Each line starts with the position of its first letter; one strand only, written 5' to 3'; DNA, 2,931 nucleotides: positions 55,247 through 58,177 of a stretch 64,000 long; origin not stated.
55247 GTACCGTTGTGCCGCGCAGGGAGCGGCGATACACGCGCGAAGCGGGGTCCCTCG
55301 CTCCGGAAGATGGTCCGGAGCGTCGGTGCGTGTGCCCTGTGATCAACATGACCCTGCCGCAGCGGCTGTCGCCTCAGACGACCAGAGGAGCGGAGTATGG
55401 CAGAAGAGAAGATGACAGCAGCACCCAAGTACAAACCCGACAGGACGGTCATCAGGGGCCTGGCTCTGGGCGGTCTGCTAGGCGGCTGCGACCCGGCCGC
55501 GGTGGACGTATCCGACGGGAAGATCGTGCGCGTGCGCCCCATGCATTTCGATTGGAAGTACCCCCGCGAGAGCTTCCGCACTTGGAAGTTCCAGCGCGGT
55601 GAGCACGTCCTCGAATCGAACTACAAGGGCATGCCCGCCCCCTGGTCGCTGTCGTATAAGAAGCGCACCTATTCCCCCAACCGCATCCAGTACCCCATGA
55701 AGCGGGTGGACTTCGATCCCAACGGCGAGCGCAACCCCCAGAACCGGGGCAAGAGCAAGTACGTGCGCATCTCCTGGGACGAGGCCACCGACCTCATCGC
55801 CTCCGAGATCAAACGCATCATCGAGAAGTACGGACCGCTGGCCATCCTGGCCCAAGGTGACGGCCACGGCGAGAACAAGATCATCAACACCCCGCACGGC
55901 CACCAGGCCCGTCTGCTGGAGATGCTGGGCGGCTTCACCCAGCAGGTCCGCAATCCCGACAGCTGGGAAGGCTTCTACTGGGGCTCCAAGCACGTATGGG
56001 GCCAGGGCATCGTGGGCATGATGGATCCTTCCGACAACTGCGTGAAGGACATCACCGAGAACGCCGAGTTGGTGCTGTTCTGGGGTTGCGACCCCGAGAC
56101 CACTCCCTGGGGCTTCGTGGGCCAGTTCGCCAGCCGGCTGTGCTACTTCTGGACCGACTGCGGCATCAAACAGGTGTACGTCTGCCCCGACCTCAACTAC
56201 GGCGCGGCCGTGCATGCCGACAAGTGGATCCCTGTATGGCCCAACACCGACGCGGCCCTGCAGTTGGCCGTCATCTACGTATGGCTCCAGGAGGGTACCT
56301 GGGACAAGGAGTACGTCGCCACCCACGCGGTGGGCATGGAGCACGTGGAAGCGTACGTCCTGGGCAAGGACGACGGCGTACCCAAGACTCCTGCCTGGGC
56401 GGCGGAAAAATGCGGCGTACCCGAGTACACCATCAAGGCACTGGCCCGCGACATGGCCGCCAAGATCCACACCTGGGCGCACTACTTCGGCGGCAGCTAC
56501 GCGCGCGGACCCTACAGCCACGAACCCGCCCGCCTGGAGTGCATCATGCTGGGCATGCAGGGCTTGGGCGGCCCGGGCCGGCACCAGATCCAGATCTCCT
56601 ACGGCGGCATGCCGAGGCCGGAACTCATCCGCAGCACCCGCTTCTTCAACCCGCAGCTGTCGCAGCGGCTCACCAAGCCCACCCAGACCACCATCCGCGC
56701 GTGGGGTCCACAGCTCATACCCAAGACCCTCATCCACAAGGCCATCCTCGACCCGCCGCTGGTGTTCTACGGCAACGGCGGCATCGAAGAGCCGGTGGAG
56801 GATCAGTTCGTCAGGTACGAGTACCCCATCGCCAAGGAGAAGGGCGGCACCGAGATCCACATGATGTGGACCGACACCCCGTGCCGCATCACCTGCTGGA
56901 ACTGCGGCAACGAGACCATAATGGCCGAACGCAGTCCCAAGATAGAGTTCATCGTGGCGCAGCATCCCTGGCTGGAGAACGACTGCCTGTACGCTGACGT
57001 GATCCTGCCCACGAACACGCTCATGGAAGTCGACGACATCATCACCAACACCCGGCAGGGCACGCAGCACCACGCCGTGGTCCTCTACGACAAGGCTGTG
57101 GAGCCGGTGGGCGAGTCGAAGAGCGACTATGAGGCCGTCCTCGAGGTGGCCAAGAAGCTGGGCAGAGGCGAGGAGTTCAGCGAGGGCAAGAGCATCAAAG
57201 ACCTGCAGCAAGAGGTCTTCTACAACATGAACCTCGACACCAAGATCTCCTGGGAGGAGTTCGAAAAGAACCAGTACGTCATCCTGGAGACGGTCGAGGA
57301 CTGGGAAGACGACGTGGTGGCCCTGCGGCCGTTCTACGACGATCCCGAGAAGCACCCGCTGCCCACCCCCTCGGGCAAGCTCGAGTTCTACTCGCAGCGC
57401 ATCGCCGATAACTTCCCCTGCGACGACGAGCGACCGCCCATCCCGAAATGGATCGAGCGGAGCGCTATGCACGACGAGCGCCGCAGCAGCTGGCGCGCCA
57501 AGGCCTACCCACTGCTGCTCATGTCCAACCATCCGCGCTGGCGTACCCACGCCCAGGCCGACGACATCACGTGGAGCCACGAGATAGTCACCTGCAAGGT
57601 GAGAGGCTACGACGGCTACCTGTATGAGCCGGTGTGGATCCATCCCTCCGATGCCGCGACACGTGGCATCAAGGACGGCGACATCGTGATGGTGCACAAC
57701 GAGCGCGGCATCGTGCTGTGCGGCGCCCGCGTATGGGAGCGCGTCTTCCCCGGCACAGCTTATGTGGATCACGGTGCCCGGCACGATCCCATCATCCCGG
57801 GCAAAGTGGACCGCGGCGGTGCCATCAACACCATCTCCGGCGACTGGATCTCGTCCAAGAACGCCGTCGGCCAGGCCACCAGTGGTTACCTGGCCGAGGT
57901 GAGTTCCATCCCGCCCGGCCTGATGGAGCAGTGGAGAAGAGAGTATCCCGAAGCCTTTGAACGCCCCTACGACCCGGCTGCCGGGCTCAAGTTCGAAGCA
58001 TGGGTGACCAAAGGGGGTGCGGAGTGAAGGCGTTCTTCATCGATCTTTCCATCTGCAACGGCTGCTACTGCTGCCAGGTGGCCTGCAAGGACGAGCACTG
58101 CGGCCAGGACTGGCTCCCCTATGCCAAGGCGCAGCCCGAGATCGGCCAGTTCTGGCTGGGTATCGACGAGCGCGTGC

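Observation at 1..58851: Three paralogous pyrogallol-phloroglucinol-transhydroxylase-like Mo enzymes (alpha plus Fe-S beta) in one 64-kb window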

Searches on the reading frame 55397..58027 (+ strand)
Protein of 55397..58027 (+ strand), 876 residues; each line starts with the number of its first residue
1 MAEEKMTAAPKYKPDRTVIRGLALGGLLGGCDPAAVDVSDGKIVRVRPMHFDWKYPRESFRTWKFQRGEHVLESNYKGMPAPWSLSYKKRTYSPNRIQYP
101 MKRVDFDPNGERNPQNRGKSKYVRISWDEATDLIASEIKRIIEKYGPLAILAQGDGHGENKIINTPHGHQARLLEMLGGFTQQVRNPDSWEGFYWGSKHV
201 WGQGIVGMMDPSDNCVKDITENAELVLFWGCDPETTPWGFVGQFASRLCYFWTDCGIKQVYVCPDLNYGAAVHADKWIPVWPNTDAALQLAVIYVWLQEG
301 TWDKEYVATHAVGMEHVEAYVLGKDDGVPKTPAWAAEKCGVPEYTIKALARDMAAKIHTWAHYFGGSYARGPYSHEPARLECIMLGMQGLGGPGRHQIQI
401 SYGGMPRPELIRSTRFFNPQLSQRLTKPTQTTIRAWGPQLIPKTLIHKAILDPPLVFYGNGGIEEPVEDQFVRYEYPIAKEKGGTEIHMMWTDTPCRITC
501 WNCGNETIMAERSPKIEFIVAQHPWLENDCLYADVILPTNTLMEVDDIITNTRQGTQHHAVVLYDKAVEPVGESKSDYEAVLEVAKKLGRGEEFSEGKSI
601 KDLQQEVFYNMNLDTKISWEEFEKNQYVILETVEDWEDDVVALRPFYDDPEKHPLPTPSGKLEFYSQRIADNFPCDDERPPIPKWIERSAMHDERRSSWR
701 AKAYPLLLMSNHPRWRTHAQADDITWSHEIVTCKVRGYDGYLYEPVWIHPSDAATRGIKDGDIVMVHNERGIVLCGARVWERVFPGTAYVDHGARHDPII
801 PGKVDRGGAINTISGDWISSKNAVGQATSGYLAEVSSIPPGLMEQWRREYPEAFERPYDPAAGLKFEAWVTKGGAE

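Call 7: search_protein_families(library=pfam, proteins=[window:55397-58027:+])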
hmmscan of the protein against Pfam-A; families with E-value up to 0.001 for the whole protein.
window:55397-58027:+ (876 aa): 2 families
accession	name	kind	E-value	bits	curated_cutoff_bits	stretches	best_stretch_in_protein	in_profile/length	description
PF00384.28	Molybdopterin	-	1.3e-29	103.8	24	1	96-586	1-352/353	Molybdopterin oxidoreductase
PF01568.27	Molydop_binding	-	1.2e-17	64.4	26.8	1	706-818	1-97/110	Molydopterin dinucleotide binding domain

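Call 8: search_protein_families(library=ncbifam, proteins=[window:55397-58027:+])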
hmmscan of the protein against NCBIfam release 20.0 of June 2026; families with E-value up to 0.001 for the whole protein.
window:55397-58027:+ (876 aa): 21 families
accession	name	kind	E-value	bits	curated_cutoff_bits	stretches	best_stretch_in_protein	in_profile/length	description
TIGR00509.1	bisC_fam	subfamily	6.5e-103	345.4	1017.55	1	79-836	27-752/772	molybdopterin guanine dinucleotide-containing S/N-oxide reductase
TIGR02166.1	dmsA_ynfE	subfamily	8.4e-102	341.6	777.7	2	510-820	480-777/794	DMSO/selenate family reductase complex A subunit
NF011682.0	PRK15102.1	equivalog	5.4e-80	269.6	909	2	511-833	493-803/829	trimethylamine-N-oxide reductase TorA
TIGR02164.1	torA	equivalog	4.2e-76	256.7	1465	1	88-832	81-798/824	trimethylamine-N-oxide reductase TorA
NF041885.1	selenate_YnfE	exception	9.1e-66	222.2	1675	2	513-818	490-786/805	selenate/tellurate reductase subunit YnfE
NF011566.1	PRK14990.1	exception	1.9e-63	214.7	1600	2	480-819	468-796/814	dimethylsulfoxide reductase subunit A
NF041884.1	selenate_YnfF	exception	7.9e-60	202.6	1650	2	513-828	483-788/798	selenate/tellurate reductase subunit YnfF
TIGR03479.1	DMSO_red_II_alp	subfamily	7.9e-48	163.2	984.75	3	87-308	111-304/913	molybdopterin-dependent oxidoreductase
NF012032.0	PRK15488.1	equivalog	2.7e-36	124.9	694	3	509-794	450-716/759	thiosulfate reductase PhsA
TIGR01591.1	Fdh-alpha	equivalog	6e-33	113.9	666.25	4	514-613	409-506/672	formate dehydrogenase subunit alpha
NF041714.1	arsenate_red_ArrA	equivalog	2.5e-19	68.9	1600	2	700-813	706-823/848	arsenate respiratory reductase molybdopterin-containing subunit ArrA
NF041783.2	mnquin_red_QrcB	equivalog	2.5e-18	65.6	440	1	90-354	101-324/695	menaquinone reductase molybdopterin-binding-like subunit QrcB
NF042978.1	EthbenzDh_ebdA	equivalog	6.3e-18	63.9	2000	2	87-309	133-327/977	ethylbenzene dehydrogenase subunit alpha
TIGR01580.1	narG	equivalog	1.5e-17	62.5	1084.15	3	115-305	150-322/1235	nitrate reductase subunit alpha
NF047855.1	AssmNtatRedNasC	equivalog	2.6e-16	59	1100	1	511-596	432-512/708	assimilatory nitrate reductase catalytic subunit NasC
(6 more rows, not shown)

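Call 10: search_solved_structures(query=window:55397-58027:+, show_alignments=1)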
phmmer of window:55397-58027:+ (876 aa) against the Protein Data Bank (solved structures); distinct sequences matched with E-value up to 0.001: 36.
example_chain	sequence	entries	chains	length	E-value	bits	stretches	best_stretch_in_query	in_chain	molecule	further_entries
4v4c_A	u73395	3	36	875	1.5e-118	400.5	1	33-836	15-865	Pyrogallol hydroxytransferase large subunit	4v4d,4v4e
1dms_A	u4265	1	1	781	7.6e-72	246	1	82-837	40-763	DMSO REDUCTASE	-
1e18_A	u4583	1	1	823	2e-71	244.6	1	80-837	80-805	DMSO REDUCTASE.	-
1eu1_A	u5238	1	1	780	2.1e-71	244.5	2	515-836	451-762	DIMETHYL SULFOXIDE REDUCTASE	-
1e60_A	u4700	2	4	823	5.1e-71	243.2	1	80-837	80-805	Dimethyl sulfoxide/trimethylamine N-oxide reductase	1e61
4dmr_A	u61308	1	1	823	5.4e-71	243.1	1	80-837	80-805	DMSO REDUCTASE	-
1dmr_A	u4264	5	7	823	7.9e-71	242.6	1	80-837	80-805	DMSO REDUCTASE | Dimethyl sulfoxide/trimethylamine N-oxide reductase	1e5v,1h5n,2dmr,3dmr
7l5i_A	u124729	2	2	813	1.4e-69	238.4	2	510-834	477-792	Trimethylamine-N-oxide reductase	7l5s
9h4t_A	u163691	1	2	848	1e-59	205.8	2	513-833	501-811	Trimethylamine-N-oxide reductase 1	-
1tmo_A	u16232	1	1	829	1.3e-56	195.5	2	508-809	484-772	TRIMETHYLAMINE N-OXIDE REDUCTASE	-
2vpw_A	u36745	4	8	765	5.5e-28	100.8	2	256-355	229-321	THIOSULFATE REDUCTASE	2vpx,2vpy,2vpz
6cz7_A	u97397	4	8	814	2.7e-18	68.7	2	89-377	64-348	ArrA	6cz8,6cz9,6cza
2e7z_A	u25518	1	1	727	1e-17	66.8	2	98-319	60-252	Acetylene hydratase Ahy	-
7bkb_D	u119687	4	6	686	2.1e-16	62.5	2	113-320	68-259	Formate dehydrogenase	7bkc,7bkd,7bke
4ydd_A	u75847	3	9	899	5.7e-16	61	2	91-305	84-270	DMSO reductase family type II enzyme, molybdopterin subunit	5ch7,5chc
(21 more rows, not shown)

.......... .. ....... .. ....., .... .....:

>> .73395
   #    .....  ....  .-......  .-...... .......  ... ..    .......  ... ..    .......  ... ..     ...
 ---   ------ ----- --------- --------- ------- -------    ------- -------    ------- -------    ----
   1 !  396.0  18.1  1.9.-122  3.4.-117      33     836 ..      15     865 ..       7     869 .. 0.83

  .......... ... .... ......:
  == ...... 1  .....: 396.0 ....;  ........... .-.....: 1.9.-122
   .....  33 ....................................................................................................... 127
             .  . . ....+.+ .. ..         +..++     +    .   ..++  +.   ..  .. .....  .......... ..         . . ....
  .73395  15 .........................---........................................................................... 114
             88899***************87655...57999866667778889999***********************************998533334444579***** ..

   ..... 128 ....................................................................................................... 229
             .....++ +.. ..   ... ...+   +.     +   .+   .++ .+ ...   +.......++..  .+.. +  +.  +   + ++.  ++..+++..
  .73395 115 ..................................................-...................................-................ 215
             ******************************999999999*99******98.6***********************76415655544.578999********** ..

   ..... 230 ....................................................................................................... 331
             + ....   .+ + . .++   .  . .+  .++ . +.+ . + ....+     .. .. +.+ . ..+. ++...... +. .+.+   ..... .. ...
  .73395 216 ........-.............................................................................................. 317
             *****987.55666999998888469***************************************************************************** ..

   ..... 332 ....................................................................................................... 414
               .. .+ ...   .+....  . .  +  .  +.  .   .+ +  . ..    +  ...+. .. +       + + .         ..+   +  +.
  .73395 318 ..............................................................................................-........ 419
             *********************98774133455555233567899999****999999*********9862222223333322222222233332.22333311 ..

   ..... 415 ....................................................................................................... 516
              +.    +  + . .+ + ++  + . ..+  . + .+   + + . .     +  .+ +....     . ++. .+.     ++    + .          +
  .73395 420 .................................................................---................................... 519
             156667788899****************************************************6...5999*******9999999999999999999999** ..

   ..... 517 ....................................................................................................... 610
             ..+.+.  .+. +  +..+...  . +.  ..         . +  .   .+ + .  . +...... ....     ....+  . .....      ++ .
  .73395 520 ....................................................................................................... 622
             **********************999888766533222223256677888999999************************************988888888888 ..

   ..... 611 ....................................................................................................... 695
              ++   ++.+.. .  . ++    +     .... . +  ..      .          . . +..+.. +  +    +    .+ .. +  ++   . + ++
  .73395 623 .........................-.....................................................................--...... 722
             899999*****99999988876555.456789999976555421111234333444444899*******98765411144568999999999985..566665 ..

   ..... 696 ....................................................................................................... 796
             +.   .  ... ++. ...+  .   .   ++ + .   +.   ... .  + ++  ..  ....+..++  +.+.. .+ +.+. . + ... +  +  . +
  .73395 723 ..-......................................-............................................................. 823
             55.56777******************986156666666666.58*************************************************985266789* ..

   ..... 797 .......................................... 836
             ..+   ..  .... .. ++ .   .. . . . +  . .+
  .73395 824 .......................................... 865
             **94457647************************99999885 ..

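Call 19: find_homologous_proteins(query=window:55397-58027:+, max_evalue=1e-50)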
Query window:55397-58027:+ (876 aa): 6133 proteins with E <= 1e-50 among 8000 candidates; the best 120 are listed.
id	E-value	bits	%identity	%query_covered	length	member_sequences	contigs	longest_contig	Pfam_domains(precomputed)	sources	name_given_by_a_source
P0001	0.0e+0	2026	94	100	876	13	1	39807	PF00384.28,PF01568.28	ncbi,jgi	jgi:trimethylamine-N-oxide reductase (cytochrome c)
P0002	0.0e+0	1931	89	100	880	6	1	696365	PF00384.28,PF01568.28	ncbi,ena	-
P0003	0.0e+0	1811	83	100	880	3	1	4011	PF00384.28,PF01568.28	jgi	-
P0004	0.0e+0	1749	82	99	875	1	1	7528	PF21423.3,PF00384.28,PF01568.28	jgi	jgi:molybdopterin guanine dinucleotide-containing S/N-oxide reductase-like protein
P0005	0.0e+0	1741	81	99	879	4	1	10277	PF21423.3,PF00384.28,PF01568.28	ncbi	-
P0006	0.0e+0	1740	81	99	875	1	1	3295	PF21423.3,PF00384.28,PF01568.28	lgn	-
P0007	0.0e+0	1739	81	99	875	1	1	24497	PF21423.3,PF00384.28,PF01568.28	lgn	-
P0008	0.0e+0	1738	82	99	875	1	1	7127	PF21423.3,PF00384.28,PF01568.28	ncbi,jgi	jgi:trimethylamine-N-oxide reductase (cytochrome c)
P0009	0.0e+0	1738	81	99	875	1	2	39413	PF21423.3,PF00384.28,PF01568.28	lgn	-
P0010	0.0e+0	1738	81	99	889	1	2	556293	PF21423.3,PF00384.28,PF01568.28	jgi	jgi:trimethylamine-N-oxide reductase (cytochrome c)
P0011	0.0e+0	1737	82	99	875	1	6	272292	PF21423.3,PF00384.28,PF01568.28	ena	-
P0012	0.0e+0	1736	81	99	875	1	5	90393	PF21423.3,PF00384.28,PF01568.28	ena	-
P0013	0.0e+0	1733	81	99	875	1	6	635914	PF21423.3,PF00384.28,PF01568.28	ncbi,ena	-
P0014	0.0e+0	1730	81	99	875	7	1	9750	PF21423.3,PF00384.28,PF01568.28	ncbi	-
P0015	0.0e+0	1720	79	100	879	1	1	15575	PF21423.3,PF00384.28,PF01568.28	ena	-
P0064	0.0e+0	1458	68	100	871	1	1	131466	PF21423.3,PF00384.28,PF01568.28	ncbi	ncbi:molybdopterin-dependent oxidoreductase [Chloroflexota bacterium]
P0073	0.0e+0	1447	68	98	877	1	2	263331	PF21423.3,PF00384.28,PF01568.28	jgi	jgi:trimethylamine-N-oxide reductase (cytochrome c)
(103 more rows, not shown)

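Call 21: find_encoding_contigs(protein=P0002, flank=10000, max_places=2)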
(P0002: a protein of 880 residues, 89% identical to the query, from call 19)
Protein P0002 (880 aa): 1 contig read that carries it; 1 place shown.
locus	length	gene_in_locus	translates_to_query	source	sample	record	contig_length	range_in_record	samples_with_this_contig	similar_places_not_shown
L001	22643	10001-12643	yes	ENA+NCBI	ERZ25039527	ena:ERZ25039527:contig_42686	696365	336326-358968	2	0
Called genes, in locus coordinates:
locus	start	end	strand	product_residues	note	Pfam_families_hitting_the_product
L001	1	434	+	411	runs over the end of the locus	PF00909:Ammonium_transp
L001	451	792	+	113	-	PF00543:P-II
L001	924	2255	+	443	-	PF03600:CitMHS (weak), PF16980:CitMHS_2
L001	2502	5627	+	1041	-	PF01869:BcrAD_BadFG, PF09989:DUF2229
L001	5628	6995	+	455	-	-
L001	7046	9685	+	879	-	PF03176:MMPL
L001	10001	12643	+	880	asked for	PF00384:Molybdopterin, PF01568:Molydop_binding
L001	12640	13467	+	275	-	PF13237:Fer4_10 (weak), PF13247:Fer4_11, PF14697:Fer4_21 (weak), PF12838:Fer4_7 (weak), PF13187:Fer4_9 (weak), PF00037:Fer4, PF12797:Fer4_2 (weak), PF13620:CarboxypepD_reg, +3 more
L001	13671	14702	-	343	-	PF02625:XdhC_CoxI, PF13478:XdhC_C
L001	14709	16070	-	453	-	PF01979:Amidohydro_1, PF07969:Amidohydro_3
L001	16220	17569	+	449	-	PF01266:DAO (faint), PF01488:Shikimate_DH (faint), PF01494:FAD_binding_3 (faint), PF02254:TrkA_N, PF13241:NAD_binding_7 (weak), PF02080:TrkA_C, PF02254:TrkA_N, PF02080:TrkA_C, +5 more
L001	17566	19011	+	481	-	PF02386:TrkH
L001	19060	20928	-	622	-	PF13520:AA_permease_2, PF02705:K_trans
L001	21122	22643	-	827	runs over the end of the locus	PF03030:H_PPase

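Call 22: find_encoding_contigs(protein=P0001, flank=10000, max_places=2)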
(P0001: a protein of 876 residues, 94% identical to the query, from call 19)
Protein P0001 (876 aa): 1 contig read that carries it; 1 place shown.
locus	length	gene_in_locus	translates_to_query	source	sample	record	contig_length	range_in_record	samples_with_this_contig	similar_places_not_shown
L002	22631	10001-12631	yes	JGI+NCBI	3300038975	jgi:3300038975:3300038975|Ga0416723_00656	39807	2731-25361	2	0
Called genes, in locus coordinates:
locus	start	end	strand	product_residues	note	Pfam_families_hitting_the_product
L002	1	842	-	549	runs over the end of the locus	PF07905:PucR, PF17853:GGDEF_2, PF13556:HTH_30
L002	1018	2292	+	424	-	PF16980:CitMHS_2, PF03600:CitMHS (weak)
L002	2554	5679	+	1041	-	PF01869:BcrAD_BadFG, PF09989:DUF2229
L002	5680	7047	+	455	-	PF09989:DUF2229 (faint)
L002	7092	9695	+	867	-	PF03176:MMPL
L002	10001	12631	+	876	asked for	PF00384:Molybdopterin, PF01568:Molydop_binding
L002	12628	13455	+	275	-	PF13247:Fer4_11, PF12838:Fer4_7 (weak), PF13187:Fer4_9 (weak), PF14697:Fer4_21 (weak), PF00037:Fer4, PF12797:Fer4_2 (weak), PF12837:Fer4_6 (weak), PF13620:CarboxypepD_reg, +2 more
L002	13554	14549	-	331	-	PF02625:XdhC_CoxI, PF13478:XdhC_C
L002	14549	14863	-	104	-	PF01979:Amidohydro_1, PF07969:Amidohydro_3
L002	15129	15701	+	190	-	-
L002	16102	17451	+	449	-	PF01210:NAD_Gly3P_dh_N (faint), PF01488:Shikimate_DH (faint), PF02254:TrkA_N, PF02558:ApbA (faint), PF02737:3HCDH_N (faint), PF02080:TrkA_C, PF02254:TrkA_N, PF02080:TrkA_C, +3 more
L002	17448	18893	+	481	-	PF02386:TrkH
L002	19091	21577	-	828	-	PF03030:H_PPase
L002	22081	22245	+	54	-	PF00301:Rubredoxin, PF21349:RUBY_RBDX (faint)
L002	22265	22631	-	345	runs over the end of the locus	PF10143:PhosphMutase, PF01676:Metalloenzyme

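Call 37: find_encoding_contigs(protein=P0064, flank=8000, max_places=2)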
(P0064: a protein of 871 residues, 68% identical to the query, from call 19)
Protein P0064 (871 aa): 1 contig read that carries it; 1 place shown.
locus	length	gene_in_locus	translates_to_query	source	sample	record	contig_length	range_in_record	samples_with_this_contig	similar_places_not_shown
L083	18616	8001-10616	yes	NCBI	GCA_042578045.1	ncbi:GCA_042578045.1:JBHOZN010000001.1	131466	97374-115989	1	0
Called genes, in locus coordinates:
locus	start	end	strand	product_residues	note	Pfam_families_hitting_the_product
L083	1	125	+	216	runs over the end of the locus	PF12838:Fer4_7 (faint), PF13247:Fer4_11, PF13237:Fer4_10 (weak), PF13187:Fer4_9 (weak), PF12797:Fer4_2 (weak), PF12837:Fer4_6 (weak), PF00037:Fer4 (weak)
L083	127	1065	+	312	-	PF03916:NrfD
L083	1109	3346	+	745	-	PF04879:Molybdop_Fe4S4, PF00384:Molybdopterin, PF01568:Molydop_binding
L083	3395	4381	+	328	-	PF01040:UbiA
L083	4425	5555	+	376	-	PF04055:Radical_SAM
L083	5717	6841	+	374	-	PF04055:Radical_SAM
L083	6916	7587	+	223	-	PF01209:Ubie_methyltran, PF13489:Methyltransf_23, PF01170:UPF0020, PF05175:MTS, PF06325:PrmA, PF13847:Methyltransf_31, PF08241:Methyltransf_11, PF08242:Methyltransf_12, +4 more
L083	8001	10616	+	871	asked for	PF21423:AhtL-like_1st (weak), PF00384:Molybdopterin, PF01568:Molydop_binding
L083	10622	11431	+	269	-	PF13247:Fer4_11, PF13187:Fer4_9 (weak), PF00037:Fer4, PF12797:Fer4_2 (weak), PF12837:Fer4_6 (weak), PF13237:Fer4_10, PF12800:Fer4_4 (weak), PF13620:CarboxypepD_reg, +2 more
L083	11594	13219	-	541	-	PF06609:TRI12, PF00083:Sugar_tr, PF07690:MFS_1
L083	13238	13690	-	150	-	PF01047:MarR, PF12802:MarR_2, PF13463:HTH_27 (weak)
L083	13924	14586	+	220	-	PF00596:Aldolase_II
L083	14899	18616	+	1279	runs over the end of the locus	-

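Call 38: find_encoding_contigs(protein=P0010, flank=8000, max_places=2)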
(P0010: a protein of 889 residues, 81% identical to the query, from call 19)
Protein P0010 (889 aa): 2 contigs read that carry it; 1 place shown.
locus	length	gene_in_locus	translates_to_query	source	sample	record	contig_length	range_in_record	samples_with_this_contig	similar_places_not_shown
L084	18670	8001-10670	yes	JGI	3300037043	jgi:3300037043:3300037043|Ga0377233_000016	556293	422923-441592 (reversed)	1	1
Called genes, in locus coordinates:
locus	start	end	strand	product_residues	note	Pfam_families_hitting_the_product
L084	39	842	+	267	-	PF04199:Cyclase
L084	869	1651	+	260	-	PF04199:Cyclase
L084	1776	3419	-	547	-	PF02310:B12-binding, PF04055:Radical_SAM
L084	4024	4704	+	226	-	PF12838:Fer4_7 (faint), PF13187:Fer4_9 (weak), PF13237:Fer4_10 (weak), PF13247:Fer4_11, PF12797:Fer4_2 (weak), PF12837:Fer4_6 (weak), PF00037:Fer4 (weak)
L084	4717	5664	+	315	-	PF03916:NrfD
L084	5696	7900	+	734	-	PF04879:Molybdop_Fe4S4, PF00384:Molybdopterin, PF01568:Molydop_binding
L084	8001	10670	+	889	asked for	PF21423:AhtL-like_1st (weak), PF00384:Molybdopterin, PF01568:Molydop_binding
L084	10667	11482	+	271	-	PF13237:Fer4_10 (faint), PF13187:Fer4_9 (faint), PF13247:Fer4_11, PF12838:Fer4_7 (weak), PF00037:Fer4, PF12797:Fer4_2 (weak), PF12837:Fer4_6 (weak), PF13620:CarboxypepD_reg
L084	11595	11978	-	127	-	PF00027:cNMP_binding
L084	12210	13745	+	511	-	PF00158:Sigma54_activat, PF14532:Sigma54_activ_2, PF25601:AAA_lid_14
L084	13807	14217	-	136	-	-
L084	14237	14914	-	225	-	-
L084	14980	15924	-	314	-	PF00881:Nitroreductase, PF14512:TM1586_NiRdase (faint)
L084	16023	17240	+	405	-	PF07690:MFS_1, PF06779:MFS_4, PF12832:MFS_1_like (weak), PF07690:MFS_1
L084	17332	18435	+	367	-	PF03480:DctP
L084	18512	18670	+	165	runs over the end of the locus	PF04290:DctQ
